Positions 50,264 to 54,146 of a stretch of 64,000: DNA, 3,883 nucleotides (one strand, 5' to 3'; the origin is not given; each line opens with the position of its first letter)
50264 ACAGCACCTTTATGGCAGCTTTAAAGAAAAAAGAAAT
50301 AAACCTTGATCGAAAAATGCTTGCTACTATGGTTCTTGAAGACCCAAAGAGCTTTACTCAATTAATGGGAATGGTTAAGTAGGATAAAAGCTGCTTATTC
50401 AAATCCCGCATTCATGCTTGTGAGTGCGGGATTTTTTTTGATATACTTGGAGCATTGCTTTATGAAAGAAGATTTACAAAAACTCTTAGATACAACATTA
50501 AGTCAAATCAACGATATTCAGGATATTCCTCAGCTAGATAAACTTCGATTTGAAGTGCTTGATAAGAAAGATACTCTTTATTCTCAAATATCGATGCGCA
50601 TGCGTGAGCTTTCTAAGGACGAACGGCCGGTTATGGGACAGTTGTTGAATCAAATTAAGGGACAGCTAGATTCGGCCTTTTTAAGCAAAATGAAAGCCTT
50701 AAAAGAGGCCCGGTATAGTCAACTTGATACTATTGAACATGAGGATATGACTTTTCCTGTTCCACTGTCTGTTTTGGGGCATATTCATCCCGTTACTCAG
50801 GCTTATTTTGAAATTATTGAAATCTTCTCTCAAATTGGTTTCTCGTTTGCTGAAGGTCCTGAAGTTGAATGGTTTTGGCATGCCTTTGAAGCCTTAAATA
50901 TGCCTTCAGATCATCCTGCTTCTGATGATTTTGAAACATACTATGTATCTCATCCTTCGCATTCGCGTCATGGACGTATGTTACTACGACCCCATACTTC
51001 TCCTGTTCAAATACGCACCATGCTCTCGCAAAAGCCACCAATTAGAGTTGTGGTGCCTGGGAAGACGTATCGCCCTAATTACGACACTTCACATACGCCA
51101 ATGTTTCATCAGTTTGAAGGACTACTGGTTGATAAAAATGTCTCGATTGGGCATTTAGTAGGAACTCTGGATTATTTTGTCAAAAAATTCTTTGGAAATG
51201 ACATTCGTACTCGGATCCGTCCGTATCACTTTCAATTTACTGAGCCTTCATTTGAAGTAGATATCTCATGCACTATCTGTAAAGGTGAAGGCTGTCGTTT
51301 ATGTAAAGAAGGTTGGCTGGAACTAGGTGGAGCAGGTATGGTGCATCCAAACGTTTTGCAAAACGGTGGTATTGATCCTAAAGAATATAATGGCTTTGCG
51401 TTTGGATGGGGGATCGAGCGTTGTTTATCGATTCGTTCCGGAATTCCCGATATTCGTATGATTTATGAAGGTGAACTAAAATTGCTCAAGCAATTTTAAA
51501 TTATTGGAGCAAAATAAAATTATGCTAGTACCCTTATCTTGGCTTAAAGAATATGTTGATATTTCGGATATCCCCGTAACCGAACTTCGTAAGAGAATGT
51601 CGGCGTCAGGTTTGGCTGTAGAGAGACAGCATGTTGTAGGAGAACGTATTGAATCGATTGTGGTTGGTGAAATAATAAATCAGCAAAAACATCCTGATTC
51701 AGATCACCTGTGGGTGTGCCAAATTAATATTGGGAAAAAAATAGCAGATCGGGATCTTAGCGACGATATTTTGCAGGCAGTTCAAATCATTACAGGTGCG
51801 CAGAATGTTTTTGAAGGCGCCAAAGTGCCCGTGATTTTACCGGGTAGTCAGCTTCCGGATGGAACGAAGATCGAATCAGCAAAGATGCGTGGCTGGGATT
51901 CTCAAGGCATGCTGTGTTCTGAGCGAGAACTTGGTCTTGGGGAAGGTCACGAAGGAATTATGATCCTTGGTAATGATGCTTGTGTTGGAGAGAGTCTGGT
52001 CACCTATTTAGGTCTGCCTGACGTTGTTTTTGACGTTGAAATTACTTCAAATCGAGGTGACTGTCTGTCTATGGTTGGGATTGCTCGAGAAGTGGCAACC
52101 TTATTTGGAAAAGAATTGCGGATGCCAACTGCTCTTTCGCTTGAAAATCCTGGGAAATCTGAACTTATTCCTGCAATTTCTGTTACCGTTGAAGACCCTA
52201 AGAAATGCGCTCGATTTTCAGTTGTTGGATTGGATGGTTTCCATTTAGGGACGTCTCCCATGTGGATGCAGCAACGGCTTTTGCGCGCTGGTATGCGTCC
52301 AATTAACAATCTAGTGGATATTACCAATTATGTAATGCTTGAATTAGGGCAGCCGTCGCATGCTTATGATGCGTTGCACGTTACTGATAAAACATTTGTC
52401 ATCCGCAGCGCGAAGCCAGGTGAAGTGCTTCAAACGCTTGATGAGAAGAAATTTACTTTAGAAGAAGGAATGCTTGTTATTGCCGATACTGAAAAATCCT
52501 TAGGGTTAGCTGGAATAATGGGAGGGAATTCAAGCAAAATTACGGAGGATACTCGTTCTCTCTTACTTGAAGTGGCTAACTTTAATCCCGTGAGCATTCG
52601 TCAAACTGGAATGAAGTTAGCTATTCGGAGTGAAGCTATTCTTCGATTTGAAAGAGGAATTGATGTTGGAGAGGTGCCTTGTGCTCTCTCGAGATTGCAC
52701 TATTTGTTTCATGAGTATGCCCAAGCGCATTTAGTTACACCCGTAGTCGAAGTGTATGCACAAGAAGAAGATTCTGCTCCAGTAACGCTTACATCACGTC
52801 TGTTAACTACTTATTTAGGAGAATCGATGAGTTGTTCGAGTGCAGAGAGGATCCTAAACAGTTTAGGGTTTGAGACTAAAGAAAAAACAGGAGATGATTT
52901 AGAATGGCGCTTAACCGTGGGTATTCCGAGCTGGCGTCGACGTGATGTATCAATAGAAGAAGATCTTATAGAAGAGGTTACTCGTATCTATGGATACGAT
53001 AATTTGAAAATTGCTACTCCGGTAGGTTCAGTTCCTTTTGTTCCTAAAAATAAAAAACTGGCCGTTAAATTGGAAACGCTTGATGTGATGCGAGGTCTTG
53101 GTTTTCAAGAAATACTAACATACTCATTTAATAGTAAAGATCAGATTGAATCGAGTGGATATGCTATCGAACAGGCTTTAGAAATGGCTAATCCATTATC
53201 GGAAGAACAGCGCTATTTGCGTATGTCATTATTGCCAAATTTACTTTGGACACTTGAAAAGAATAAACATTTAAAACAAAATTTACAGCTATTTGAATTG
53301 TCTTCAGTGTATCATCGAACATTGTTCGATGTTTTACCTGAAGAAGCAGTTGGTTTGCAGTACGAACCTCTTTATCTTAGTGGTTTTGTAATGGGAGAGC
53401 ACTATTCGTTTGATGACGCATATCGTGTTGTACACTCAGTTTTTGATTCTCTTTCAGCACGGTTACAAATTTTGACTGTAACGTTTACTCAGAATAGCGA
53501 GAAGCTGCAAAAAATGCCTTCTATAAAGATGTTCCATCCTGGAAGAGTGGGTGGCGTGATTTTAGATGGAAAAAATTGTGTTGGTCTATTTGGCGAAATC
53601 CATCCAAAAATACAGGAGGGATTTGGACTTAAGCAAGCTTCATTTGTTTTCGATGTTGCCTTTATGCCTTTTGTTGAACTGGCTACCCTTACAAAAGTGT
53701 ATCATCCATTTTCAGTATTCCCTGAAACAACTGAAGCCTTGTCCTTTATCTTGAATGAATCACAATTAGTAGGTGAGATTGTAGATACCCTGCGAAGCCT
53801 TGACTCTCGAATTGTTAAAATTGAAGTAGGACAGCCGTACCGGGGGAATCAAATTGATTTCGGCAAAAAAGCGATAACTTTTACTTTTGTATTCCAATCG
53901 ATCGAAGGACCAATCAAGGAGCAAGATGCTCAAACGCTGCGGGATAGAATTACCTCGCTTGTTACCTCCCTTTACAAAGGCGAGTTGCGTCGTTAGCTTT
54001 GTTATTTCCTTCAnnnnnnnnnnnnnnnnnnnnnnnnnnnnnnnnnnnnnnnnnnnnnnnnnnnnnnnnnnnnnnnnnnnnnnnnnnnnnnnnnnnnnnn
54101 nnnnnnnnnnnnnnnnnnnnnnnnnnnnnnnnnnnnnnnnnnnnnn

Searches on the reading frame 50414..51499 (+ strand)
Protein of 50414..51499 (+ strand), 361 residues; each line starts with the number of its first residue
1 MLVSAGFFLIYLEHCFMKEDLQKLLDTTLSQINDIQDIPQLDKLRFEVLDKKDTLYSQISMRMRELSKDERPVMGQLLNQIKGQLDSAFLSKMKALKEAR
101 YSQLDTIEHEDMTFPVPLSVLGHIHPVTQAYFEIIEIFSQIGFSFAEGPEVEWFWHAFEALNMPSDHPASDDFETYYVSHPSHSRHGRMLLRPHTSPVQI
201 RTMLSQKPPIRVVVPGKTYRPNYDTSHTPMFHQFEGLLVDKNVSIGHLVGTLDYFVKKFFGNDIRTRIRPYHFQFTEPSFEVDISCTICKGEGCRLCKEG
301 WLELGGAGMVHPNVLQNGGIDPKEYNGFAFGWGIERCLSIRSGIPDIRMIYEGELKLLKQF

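Call 23: search_protein_families(library=pfam, proteins=[window:50414-51499:+], max_evalue=0.00001)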
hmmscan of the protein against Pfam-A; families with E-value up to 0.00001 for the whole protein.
window:50414-51499:+ (361 aa): 2 families
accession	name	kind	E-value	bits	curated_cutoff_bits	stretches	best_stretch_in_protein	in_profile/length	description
PF01409.25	tRNA-synt_2d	-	2e-82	276.8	19.8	1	111-361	3-246/246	tRNA synthetases class II core domain (F)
PF02912.23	Phe_tRNA-synt_N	-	1.2e-10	41.7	22.3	1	37-100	2-64/69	Aminoacyl tRNA synthetase class II, N-terminal domain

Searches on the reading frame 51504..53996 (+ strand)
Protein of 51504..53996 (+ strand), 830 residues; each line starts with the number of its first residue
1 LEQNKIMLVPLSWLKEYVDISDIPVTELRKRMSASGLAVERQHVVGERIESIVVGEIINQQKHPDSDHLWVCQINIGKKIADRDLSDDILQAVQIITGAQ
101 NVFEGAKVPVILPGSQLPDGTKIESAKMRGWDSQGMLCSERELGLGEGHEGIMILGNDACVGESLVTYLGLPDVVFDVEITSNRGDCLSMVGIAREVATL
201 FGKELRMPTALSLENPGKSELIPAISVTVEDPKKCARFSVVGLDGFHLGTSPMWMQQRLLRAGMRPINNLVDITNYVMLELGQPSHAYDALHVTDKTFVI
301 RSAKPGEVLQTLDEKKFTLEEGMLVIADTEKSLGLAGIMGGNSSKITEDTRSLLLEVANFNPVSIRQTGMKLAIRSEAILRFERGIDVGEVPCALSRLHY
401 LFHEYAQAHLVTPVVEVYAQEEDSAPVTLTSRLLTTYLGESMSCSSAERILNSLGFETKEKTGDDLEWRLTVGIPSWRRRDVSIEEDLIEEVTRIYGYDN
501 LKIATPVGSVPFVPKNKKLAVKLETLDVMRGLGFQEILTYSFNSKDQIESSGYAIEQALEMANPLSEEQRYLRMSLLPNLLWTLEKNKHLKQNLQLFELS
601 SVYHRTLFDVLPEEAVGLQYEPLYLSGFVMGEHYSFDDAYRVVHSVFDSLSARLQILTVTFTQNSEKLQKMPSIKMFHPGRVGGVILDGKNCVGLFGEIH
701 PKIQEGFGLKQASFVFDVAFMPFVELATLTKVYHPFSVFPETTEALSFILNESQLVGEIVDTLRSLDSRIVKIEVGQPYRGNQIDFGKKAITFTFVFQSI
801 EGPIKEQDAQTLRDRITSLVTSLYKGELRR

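Call 23: search_protein_families(library=pfam, proteins=[window:51504-53996:+], max_evalue=0.00001)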
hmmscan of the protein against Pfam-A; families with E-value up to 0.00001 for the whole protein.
window:51504-53996:+ (830 aa): 5 families
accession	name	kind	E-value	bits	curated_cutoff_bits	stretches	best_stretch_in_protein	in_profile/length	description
PF03483.22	B3_4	-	2.7e-59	200.1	29.3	1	235-406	2-173/174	B3/4 domain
PF17759.6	tRNA_synthFbeta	-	1.3e-35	123.2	22.4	1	506-718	6-212/214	Phenylalanyl tRNA synthetase beta chain CLM domain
PF03484.21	B5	-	2.3e-15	57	28.6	1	428-498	2-67/67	tRNA synthetase B5 domain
PF01588.26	tRNA_bind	-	6.4e-14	52.3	27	1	52-163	1-95/96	Putative tRNA binding domain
PF03147.19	FDX-ACB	-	2e-09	38.2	31.1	1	737-829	1-94/94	Ferredoxin-fold anticodon binding domain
